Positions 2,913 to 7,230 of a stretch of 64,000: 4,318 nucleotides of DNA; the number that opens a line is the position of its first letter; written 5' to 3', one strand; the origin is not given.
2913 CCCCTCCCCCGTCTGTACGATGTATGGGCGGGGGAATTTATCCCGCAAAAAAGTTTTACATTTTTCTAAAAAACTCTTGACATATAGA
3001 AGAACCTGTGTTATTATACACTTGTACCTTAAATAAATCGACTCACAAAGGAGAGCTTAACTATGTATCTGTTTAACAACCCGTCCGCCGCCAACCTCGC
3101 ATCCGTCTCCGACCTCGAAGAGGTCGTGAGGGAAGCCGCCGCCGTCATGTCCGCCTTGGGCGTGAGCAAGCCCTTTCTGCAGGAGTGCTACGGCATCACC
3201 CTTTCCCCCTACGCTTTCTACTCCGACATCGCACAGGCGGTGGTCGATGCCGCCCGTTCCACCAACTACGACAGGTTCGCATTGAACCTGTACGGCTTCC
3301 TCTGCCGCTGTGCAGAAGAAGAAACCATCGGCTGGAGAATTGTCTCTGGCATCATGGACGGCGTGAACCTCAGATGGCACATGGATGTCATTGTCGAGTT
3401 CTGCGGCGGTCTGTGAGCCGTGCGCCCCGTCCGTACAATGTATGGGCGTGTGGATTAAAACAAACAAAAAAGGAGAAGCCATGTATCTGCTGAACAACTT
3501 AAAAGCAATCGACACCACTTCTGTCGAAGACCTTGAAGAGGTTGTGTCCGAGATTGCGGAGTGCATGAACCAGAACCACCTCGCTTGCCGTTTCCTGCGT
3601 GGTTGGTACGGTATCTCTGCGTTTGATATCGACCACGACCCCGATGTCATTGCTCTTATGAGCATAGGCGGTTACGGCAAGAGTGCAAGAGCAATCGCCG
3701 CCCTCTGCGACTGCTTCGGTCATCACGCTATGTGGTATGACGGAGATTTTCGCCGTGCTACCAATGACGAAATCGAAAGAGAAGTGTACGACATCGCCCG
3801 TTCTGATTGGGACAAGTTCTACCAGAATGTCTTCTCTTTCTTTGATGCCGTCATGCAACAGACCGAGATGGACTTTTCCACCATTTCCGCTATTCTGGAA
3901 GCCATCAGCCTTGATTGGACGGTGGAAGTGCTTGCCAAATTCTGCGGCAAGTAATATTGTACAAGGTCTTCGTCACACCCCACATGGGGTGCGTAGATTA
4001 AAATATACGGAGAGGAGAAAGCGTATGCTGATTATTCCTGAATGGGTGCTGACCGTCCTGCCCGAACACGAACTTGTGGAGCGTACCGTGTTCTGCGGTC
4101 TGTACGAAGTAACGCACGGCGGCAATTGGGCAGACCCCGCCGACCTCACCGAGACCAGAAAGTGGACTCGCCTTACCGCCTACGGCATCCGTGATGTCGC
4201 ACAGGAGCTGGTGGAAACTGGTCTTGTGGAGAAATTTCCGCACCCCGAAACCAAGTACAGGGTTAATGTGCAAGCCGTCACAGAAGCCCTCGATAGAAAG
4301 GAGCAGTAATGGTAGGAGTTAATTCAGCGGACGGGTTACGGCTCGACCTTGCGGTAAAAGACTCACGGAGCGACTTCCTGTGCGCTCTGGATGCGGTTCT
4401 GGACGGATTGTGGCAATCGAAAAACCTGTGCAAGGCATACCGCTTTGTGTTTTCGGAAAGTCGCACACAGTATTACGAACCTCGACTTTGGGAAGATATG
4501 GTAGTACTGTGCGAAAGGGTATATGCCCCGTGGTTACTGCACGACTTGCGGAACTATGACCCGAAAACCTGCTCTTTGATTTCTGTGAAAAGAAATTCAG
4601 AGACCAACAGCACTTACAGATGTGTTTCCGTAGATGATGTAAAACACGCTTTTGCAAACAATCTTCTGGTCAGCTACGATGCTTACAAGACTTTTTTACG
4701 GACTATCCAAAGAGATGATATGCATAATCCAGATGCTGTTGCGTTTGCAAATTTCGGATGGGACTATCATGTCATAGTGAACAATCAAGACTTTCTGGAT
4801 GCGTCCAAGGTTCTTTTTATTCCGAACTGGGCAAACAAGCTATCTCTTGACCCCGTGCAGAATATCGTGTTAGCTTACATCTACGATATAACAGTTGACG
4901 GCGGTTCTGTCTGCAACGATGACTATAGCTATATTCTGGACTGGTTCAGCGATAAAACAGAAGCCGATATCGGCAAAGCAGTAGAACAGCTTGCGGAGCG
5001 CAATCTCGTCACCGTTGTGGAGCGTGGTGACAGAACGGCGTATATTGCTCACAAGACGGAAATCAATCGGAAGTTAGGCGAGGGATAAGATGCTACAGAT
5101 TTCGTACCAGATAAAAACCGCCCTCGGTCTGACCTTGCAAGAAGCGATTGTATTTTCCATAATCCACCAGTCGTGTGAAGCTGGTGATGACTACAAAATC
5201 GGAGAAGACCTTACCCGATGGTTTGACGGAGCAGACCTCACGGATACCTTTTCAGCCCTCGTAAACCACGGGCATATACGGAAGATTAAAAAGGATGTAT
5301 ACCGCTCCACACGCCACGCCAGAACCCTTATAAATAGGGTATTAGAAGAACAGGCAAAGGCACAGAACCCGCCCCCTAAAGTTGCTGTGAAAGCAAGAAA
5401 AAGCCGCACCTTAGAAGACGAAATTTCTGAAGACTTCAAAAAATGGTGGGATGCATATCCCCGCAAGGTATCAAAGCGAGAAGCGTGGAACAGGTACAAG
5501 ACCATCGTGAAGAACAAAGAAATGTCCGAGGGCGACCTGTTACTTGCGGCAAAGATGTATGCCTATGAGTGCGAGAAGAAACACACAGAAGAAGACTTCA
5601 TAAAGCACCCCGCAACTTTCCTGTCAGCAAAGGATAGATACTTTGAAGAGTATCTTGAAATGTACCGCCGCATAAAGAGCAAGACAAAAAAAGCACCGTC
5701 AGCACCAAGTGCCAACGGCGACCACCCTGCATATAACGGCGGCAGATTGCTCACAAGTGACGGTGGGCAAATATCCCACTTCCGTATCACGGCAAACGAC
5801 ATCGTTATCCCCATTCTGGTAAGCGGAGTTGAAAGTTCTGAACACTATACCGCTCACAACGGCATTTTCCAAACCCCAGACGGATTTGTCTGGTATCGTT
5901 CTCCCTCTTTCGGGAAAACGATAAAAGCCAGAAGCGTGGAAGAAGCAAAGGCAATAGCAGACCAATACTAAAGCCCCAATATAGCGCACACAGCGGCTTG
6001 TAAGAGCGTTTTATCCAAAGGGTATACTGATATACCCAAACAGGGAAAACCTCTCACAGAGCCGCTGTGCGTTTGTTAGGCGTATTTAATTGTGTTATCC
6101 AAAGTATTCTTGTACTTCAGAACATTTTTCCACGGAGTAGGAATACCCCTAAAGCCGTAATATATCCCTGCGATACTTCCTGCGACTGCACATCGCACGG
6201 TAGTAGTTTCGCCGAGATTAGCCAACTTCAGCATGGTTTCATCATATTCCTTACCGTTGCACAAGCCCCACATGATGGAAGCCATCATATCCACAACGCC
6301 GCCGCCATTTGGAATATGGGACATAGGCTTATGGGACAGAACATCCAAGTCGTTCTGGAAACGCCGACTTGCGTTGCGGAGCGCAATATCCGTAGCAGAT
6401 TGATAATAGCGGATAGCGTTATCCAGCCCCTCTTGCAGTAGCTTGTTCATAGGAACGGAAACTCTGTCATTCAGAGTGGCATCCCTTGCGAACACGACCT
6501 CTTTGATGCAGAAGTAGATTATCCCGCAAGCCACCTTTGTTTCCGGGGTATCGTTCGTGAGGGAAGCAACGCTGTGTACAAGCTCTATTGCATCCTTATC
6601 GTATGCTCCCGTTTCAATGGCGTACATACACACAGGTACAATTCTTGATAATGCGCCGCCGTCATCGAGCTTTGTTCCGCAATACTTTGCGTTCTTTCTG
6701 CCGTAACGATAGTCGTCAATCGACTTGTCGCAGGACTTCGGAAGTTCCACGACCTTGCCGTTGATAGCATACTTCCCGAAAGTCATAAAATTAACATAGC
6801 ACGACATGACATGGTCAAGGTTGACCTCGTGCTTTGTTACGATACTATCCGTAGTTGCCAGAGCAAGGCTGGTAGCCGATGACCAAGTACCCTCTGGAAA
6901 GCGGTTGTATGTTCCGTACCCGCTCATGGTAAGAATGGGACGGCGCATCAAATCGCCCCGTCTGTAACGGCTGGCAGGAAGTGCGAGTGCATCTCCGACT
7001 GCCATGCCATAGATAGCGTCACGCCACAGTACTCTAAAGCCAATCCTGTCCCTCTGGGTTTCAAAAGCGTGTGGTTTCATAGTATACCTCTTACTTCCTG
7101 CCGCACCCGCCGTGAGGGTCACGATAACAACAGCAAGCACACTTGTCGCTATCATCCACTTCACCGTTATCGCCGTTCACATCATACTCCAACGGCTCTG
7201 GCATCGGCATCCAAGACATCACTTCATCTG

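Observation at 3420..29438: Solitary I-C-like repeats sit in sense orientation 15-33 nt upstream of the start codons of at least five genes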

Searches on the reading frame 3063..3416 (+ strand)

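Call 12: search_protein_families(library=pfam, proteins=[window:3063-3416:+], max_evalue=0.01)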
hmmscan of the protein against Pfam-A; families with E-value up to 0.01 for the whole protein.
window:3063-3416:+ (117 aa): 1 family
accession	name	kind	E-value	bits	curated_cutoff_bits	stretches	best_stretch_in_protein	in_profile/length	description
PF13460.12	NAD_binding_10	-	0.0046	17.3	27.2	1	10-74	46-95/184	NAD(P)H-binding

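Call 18: search_protein_families(library=phrogs, proteins=[window:3063-3416:+], max_evalue=0.01)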
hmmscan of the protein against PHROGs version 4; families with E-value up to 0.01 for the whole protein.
window:3063-3416:+ (117 aa): 0 families

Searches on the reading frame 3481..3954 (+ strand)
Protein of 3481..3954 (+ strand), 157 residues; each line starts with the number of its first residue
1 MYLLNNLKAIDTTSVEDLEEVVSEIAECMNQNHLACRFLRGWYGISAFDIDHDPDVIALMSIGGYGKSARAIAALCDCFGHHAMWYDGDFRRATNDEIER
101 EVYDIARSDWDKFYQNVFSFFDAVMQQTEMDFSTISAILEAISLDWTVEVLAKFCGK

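Call 12: search_protein_families(library=pfam, proteins=[window:3481-3954:+], max_evalue=0.01)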
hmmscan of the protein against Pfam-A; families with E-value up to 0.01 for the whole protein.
window:3481-3954:+ (157 aa): 0 families

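Call 18: search_protein_families(library=phrogs, proteins=[window:3481-3954:+], max_evalue=0.01)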
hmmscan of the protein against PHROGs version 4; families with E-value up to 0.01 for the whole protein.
window:3481-3954:+ (157 aa): 0 families

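Call 46: find_encoding_contigs(protein=window:3481-3954:+, flank=10000)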
Protein window:3481-3954:+ (157 aa): no gene with exactly this product is on record in the collection.

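Call 66: find_homologous_proteins(query=window:3481-3954:+)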
Query window:3481-3954:+ (157 aa): 2 proteins with E <= 0.001 among 19 candidates.
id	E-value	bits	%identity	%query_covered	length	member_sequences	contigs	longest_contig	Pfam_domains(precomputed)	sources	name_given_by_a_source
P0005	2.3e-102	358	100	100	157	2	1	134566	-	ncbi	-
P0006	2.8e-15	75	34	95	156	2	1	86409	-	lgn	-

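Call 67: find_encoding_contigs(protein=P0006, flank=10000)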
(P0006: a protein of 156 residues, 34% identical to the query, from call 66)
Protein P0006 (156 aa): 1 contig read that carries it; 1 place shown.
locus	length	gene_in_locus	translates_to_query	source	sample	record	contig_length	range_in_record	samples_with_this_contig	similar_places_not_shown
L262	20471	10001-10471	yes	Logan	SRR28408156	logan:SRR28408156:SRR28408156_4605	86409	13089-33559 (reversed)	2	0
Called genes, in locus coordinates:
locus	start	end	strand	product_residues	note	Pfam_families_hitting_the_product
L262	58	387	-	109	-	PF01541:GIY-YIG (weak)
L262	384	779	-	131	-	-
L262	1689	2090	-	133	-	-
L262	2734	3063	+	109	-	-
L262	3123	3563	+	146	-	-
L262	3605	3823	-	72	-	-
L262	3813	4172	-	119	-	-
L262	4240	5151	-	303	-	-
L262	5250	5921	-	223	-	-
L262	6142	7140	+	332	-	PF06970:RepA_N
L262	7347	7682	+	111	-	-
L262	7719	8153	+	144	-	-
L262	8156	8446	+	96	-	-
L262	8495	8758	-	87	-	-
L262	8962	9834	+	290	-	-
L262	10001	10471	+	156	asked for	-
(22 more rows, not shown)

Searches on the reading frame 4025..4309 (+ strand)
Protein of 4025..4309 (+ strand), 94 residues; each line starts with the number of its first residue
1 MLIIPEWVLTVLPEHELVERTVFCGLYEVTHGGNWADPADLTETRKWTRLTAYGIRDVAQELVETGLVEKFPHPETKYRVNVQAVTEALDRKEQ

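Call 12: search_protein_families(library=pfam, proteins=[window:4025-4309:+], max_evalue=0.01)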
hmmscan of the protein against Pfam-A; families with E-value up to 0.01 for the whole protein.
window:4025-4309:+ (94 aa): 0 families

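Call 18: search_protein_families(library=phrogs, proteins=[window:4025-4309:+], max_evalue=0.01)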
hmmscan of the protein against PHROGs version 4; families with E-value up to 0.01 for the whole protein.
window:4025-4309:+ (94 aa): 0 families

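Call 45: find_encoding_contigs(protein=window:4025-4309:+, flank=10000)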
Protein window:4025-4309:+ (94 aa): no gene with exactly this product is on record in the collection.

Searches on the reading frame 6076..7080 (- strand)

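Call 57: search_protein_families(library=pfam, proteins=[window:6076-7080:-], max_evalue=0.01)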
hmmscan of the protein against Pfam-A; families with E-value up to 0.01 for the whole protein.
window:6076-7080:- (334 aa): 1 family
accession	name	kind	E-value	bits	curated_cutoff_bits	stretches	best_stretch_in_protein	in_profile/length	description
PF03747.19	ADP_ribosyl_GH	-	1.1e-38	134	26.2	1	22-315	2-286/287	ADP-ribosylglycohydrolase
